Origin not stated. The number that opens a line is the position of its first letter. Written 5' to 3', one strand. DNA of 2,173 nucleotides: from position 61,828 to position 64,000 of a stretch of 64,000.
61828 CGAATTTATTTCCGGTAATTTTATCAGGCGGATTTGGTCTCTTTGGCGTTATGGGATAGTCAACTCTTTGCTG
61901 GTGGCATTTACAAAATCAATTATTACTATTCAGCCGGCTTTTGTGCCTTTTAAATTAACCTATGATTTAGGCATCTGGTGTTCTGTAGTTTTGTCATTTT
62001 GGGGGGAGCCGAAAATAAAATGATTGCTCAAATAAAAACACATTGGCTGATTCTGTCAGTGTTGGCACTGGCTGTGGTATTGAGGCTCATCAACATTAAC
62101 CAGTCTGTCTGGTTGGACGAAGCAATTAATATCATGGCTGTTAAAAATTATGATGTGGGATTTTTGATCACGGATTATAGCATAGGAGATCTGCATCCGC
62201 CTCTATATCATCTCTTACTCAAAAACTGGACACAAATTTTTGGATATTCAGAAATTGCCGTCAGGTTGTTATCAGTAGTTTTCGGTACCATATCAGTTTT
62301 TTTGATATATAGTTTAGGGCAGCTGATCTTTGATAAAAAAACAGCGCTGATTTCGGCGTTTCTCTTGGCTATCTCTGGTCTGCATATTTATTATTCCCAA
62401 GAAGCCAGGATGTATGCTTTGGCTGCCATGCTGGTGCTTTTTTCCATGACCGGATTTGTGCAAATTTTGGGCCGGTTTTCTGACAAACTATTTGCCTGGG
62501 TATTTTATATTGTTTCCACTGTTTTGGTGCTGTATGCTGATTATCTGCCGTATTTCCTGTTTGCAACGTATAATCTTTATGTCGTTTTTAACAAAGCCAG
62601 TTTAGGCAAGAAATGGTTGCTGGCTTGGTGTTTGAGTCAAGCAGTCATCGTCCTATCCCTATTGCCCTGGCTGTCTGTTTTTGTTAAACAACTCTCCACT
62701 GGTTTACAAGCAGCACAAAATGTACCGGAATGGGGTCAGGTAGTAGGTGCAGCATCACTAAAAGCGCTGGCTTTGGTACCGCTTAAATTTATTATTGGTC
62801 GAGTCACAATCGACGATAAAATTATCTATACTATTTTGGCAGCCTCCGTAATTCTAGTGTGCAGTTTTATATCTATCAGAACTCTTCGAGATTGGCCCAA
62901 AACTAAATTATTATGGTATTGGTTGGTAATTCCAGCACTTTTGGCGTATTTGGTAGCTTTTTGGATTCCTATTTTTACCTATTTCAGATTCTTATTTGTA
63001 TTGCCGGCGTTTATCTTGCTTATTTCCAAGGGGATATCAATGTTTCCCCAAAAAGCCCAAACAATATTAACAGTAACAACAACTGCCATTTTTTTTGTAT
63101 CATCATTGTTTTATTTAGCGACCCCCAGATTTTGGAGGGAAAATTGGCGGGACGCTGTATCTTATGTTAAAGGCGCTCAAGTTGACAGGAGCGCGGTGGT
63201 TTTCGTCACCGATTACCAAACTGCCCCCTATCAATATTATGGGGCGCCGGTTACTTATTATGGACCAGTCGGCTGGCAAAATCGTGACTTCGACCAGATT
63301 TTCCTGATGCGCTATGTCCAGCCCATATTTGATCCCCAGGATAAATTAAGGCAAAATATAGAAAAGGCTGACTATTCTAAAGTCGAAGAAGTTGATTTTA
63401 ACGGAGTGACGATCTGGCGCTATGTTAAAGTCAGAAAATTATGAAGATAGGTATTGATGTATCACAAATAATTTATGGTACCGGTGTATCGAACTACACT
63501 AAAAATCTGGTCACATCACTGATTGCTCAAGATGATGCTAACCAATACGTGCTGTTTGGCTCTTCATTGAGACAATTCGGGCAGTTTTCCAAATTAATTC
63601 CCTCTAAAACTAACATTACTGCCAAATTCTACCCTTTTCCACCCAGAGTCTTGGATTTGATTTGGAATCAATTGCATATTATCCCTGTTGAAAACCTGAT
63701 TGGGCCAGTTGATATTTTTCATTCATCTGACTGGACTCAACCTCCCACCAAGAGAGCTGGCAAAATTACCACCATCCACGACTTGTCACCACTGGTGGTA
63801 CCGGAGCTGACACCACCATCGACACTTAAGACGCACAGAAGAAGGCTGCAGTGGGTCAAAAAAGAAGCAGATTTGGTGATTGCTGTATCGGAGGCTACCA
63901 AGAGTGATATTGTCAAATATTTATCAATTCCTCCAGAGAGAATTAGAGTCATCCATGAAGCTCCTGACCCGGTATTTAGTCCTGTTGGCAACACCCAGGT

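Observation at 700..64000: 63-kb glycan-assembly island built around about 13 extracytoplasmic GT-C glycosyltransferases plus lipid-phosphate-sugar synthases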

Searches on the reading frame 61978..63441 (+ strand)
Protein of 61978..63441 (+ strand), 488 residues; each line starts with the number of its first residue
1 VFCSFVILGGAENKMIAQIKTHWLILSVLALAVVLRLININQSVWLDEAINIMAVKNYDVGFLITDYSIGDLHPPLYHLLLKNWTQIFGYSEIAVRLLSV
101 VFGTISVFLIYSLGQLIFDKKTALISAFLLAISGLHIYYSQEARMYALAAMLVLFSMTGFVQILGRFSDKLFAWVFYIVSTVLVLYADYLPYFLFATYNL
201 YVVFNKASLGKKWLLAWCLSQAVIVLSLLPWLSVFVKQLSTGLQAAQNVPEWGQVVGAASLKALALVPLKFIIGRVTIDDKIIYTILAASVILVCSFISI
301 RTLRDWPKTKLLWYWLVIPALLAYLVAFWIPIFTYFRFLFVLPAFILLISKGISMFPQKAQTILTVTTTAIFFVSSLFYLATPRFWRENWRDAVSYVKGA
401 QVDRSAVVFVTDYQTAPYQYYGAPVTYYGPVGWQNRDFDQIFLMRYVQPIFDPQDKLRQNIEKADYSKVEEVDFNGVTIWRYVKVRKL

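Call 9: search_protein_families(library=pfam, proteins=[window:61978-63441:+])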
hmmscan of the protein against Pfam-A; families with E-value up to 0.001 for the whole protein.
window:61978-63441:+ (488 aa): 1 family
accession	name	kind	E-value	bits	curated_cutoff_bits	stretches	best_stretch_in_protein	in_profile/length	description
PF13231.12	PMT_2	-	7.8e-11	42.9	26.1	1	73-231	2-160/160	Dolichyl-phosphate-mannose-protein mannosyltransferase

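Call 14: search_protein_families(library=ncbifam, max_evalue=0.01, proteins=[window:61978-63441:+])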
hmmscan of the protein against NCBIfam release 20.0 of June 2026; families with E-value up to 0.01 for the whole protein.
window:61978-63441:+ (488 aa): 2 families
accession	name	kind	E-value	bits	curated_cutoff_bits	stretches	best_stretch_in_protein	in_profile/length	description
TIGR03663.1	TIGR03663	subfamily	3.5e-07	29.6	126.25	1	24-183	3-160/435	flippase activity-associated protein Agl23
NF052499.1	MnslTaseMT1671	equivalog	7.8e-06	24.6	900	1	24-390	30-385/523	mannosyltransferase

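Call 98: search_solved_structures(query=window:61978-63441:+, max_evalue=0.1)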
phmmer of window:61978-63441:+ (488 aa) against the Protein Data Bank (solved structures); distinct sequences matched with E-value up to 0.1: 0.

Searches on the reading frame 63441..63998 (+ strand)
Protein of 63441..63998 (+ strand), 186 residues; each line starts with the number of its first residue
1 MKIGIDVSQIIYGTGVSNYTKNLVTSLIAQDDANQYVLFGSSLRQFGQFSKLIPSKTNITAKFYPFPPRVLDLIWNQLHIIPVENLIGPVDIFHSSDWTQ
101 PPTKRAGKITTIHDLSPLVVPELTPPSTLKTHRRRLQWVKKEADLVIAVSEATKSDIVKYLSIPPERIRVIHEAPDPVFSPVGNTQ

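Call 70: search_protein_families(library=pfam, max_evalue=1, proteins=[window:63441-63998:+])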
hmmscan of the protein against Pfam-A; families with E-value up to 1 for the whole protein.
window:63441-63998:+ (186 aa): 2 families
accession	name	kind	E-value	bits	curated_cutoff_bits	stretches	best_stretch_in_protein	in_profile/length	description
PF13439.12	Glyco_transf_4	-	2e-14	54.4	28.5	1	15-173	3-164/170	Glycosyltransferase Family 4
PF13579.12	Glyco_trans_4_4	-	6.7e-05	23.7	29.7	1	88-172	70-156/158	Glycosyl transferase 4-like domain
